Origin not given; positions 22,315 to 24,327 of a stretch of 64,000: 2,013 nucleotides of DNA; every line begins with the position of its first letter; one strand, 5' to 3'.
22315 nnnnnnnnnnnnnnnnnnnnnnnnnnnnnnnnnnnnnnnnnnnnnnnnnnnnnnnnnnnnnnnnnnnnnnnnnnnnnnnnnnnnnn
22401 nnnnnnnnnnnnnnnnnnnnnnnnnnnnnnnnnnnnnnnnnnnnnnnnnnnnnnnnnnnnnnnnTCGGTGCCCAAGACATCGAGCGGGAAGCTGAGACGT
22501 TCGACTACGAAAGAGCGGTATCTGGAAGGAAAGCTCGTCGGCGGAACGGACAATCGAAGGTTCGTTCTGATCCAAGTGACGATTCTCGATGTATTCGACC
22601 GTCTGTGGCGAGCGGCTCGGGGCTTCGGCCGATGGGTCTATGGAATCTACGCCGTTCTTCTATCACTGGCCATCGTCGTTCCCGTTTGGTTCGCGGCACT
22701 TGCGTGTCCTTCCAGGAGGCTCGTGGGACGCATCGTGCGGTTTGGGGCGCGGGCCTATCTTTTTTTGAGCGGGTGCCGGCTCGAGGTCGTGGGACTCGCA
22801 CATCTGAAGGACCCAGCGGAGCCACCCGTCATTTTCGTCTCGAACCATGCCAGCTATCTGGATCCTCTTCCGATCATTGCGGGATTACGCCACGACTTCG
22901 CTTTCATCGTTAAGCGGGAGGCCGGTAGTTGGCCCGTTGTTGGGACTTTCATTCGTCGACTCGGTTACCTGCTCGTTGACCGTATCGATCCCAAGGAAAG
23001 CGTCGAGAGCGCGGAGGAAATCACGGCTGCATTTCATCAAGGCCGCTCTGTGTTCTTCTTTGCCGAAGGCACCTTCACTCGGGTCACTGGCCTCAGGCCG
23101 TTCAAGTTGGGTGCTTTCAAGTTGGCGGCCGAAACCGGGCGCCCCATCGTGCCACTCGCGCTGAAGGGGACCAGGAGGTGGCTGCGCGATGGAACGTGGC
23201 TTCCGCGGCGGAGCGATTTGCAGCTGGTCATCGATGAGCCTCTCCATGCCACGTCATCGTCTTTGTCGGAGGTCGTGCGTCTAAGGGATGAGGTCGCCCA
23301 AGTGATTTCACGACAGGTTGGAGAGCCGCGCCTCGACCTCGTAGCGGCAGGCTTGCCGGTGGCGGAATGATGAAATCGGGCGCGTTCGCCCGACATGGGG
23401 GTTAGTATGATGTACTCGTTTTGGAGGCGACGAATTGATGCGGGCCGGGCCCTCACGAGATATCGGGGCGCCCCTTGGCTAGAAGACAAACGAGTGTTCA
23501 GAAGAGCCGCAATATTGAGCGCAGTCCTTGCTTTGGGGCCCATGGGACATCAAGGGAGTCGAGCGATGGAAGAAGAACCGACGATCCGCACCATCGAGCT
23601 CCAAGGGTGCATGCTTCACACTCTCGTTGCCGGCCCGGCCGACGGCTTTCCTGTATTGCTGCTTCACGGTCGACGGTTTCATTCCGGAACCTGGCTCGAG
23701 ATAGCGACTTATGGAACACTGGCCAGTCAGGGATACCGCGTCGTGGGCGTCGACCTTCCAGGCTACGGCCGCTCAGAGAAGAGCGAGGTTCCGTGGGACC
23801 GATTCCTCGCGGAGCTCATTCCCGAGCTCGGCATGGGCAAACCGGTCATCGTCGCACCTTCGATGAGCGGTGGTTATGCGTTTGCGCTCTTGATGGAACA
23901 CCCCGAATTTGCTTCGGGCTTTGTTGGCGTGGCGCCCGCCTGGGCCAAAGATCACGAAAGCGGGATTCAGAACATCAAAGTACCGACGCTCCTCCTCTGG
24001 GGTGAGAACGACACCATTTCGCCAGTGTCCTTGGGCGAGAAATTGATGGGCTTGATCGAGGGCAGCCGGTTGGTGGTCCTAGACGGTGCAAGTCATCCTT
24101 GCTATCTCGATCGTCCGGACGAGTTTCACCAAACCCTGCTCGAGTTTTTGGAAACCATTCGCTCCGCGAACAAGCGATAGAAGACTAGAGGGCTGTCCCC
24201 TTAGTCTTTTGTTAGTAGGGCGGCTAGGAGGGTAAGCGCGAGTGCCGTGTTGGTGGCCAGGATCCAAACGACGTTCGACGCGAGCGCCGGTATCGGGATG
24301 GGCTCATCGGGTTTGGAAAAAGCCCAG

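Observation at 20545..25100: Self-contained lipid-tailoring locus: carrier-FAAL-LPLAT tridomain enzyme, alpha/beta hydrolase and UbiA-like prenyltransferase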

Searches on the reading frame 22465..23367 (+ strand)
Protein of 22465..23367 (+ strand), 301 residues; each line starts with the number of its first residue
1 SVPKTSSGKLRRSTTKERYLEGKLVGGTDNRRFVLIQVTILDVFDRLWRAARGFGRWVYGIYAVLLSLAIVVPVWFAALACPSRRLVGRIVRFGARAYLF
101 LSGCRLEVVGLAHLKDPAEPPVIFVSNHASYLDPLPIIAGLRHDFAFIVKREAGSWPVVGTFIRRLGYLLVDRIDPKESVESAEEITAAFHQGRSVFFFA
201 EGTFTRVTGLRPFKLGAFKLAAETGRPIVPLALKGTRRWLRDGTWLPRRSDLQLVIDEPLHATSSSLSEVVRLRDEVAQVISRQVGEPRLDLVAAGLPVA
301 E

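Call 26: search_protein_families(library=ncbifam, proteins=[window:22585-23367:+], max_evalue=0.1)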
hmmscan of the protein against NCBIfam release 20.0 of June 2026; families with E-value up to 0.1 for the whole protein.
window:22585-23367:+ (261 aa): 7 families
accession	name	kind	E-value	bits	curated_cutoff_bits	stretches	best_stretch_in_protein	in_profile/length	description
TIGR00530.1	AGP_acyltrn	subfamily_domain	2.8e-26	91.8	102.95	1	75-193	11-129/130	1-acylglycerol-3-phosphate O-acyltransferase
NF006386.0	PRK08633.1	equivalog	7.4e-17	60.4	1221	1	48-195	412-553/1147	acyl-[ACP]--phospholipid O-acyltransferase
NF052553.1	LyOrLpactfOlsABRUA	equivalog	4.8e-15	55.4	300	1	24-177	14-160/263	lyso-ornithine lipid O-acyltransferase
NF052552.1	LyOrLpactfOlsARHOCB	equivalog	1.2e-14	53.9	300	1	23-179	34-182/271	lyso-ornithine lipid O-acyltransferase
NF005291.0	PRK06814.1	equivalog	1.3e-10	39.8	1349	1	25-198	406-568/1140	acyl-[ACP]--phospholipid O-acyltransferase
NF011593.0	PRK15018.1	equivalog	4.5e-10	39.7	501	1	81-197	66-183/245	1-acylglycerol-3-phosphate O-acyltransferase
NF005959.0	PRK08043.1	equivalog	0.0022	16.3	886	1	80-196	28-140/719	bifunctional acyl-ACP--phospholipid O-acyltransferase/long-chain-fatty-acid--ACP ligase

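Call 27: search_solved_structures(query=window:22585-23367:+, max_evalue=1, show_alignments=2)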
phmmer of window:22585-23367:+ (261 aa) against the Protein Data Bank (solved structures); distinct sequences matched with E-value up to 1: 1.
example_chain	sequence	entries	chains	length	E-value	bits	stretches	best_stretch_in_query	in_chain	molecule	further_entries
5kym_A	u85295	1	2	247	7.7e-19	71.4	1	46-247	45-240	1-acyl-sn-glycerol-3-phosphate acyltransferase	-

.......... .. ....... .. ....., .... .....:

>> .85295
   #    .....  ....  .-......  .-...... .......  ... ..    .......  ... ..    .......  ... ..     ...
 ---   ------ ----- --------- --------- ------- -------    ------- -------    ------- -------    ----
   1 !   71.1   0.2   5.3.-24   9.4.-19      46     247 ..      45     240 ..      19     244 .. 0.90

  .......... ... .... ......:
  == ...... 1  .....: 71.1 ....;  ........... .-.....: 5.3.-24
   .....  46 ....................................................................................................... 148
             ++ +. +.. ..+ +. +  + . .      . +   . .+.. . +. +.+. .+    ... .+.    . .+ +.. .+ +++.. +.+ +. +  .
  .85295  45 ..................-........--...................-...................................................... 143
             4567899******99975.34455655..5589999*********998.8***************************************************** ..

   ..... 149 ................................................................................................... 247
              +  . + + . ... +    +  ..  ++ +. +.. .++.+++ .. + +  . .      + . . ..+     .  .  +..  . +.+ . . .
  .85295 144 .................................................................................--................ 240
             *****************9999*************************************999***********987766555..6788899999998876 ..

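Call 91: search_protein_representatives(protein=window:22465-23367:+)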
Query: 301 residues. Proteins with E-value up to 0.001 (for the whole library): 22018; up to 1e-10: 5357; up to 1e-30: 298. The best 150 are listed.
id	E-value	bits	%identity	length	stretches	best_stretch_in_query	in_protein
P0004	1.5e-113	395.3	63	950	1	2-300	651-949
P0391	3.3e-103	361.4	57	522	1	2-298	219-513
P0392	6.9e-79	281.6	57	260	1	56-297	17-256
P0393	3.8e-64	233.2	43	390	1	1-290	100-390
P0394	1.6e-63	231.1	45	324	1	2-299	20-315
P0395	3.9e-58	213.4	40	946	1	2-298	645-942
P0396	7.6e-56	205.9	40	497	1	1-298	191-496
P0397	2.2e-55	204.4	41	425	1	2-298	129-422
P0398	4.3e-55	203.4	47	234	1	59-290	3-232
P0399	3.0e-54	200.7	42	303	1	2-290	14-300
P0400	5.7e-54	199.8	43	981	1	1-290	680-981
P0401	5.9e-54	199.7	40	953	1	2-300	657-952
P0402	2.6e-52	194.3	39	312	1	2-298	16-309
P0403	8.1e-52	192.7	44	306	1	2-290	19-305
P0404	1.2e-51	192.1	37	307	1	2-293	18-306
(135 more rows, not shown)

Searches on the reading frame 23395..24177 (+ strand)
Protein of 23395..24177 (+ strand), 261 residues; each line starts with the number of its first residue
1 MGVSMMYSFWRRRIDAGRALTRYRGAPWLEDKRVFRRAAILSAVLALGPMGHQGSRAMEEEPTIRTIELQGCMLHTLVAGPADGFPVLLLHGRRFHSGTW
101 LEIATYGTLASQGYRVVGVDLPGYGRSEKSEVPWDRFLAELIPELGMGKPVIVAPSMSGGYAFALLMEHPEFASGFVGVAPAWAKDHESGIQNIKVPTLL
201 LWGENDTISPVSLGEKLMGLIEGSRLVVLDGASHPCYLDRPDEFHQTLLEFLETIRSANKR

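Call 3: search_protein_families(library=pfam, proteins=[window:23395-24177:+], max_evalue=0.01)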
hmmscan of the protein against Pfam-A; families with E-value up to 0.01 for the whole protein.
window:23395-24177:+ (261 aa): 5 families
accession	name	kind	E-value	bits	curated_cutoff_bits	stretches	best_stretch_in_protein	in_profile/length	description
PF00561.26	Abhydrolase_1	-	3.2e-17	63.4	25.8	2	86-185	2-107/245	alpha/beta hydrolase fold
PF12697.13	Abhydrolase_6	-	1.5e-16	62.2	26.3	2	87-183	1-96/217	Alpha/beta hydrolase family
PF12146.15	Hydrolase_4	-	7.8e-14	52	27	1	87-186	7-114/239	Serine aminopeptidase, S33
PF08386.16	Abhydrolase_4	-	8.2e-05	23.1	21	1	193-254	32-93/103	TAP-like protein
PF12740.14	PETase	-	0.0015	18.4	28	1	153-212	130-185/263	PET hydrolase-like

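Call 4: search_protein_families(library=ncbifam, proteins=[window:23395-24177:+], max_evalue=0.01)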
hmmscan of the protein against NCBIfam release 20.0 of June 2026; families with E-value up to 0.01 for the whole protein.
window:23395-24177:+ (261 aa): 23 families
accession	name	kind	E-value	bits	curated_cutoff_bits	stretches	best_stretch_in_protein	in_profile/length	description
NF045632.1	hydroxlase_HsaD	equivalog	2.9e-18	65.8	400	2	57-182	7-138/290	4,5:9,10-diseco-3-hydroxy-5,9,17-trioxoandrosta-1(10),2-diene-4-oate hydrolase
NF011457.0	PRK14875.1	equivalog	7e-17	61.4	307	2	54-182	102-232/372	acetoin dehydrogenase dihydrolipoyllysine-residue acetyltransferase subunit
TIGR01738.1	bioH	equivalog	2.4e-16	60.1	206.95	2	186-251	179-244/245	pimeloyl-ACP methyl ester esterase BioH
NF051487.1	bifunc_PcaCD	exception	2.8e-15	56.3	430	1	174-253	332-412/413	bifunctional 4-carboxymuconolactone decarboxylase/3-oxoadipate enol-lactonase PcaCD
NF051488.1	bifunc_PcaDC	exception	6.5e-15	55.1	390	2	182-255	179-253/375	bifunctional 3-oxoadipate enol-lactonase/4-carboxymuconolactone decarboxylase PcaDC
TIGR02427.1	protocat_pcaD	equivalog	2.4e-13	50.1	255.85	1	185-253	183-251/251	3-oxoadipate enol-lactonase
TIGR03343.1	biphenyl_bphD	equivalog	1e-11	44.6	462.15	2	182-253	210-281/282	2-hydroxy-6-oxo-6-phenylhexa-2,4-dienoate hydrolase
TIGR01250.1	pro_imino_pep_2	subfamily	2.6e-11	43.6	167.65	1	188-252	224-287/288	proline iminopeptidase-family hydrolase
NF050089.1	i_nPHAscl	equivalog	9.5e-11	41.3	300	2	189-252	224-288/288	intracellular short-chain-length polyhydroxyalkanoate depolymerase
TIGR03056.1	bchO_mg_che_rel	equivalog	1.8e-10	40.3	172.55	2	65-128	9-69/278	alpha/beta fold hydrolase BchO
TIGR03695.1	menH_SHCHC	equivalog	1.1e-09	38.1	208.55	1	188-253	188-252/252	2-succinyl-6-hydroxy-2,4-cyclohexadiene-1-carboxylate synthase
NF002043.0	PRK00870.1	subfamily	3.3e-08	33.3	265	1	73-130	35-90/302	haloalkane dehalogenase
NF045948.1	ProImpepThrmp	equivalog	8e-08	32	500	1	189-254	225-289/291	proline iminopeptidase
NF058580.1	lipase_V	equivalog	1.3e-07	31.6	300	1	186-232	173-219/230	EstV family lipase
NF002938.0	PRK03592.1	equivalog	3.2e-07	30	241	1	58-175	6-123/298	haloalkane dehalogenase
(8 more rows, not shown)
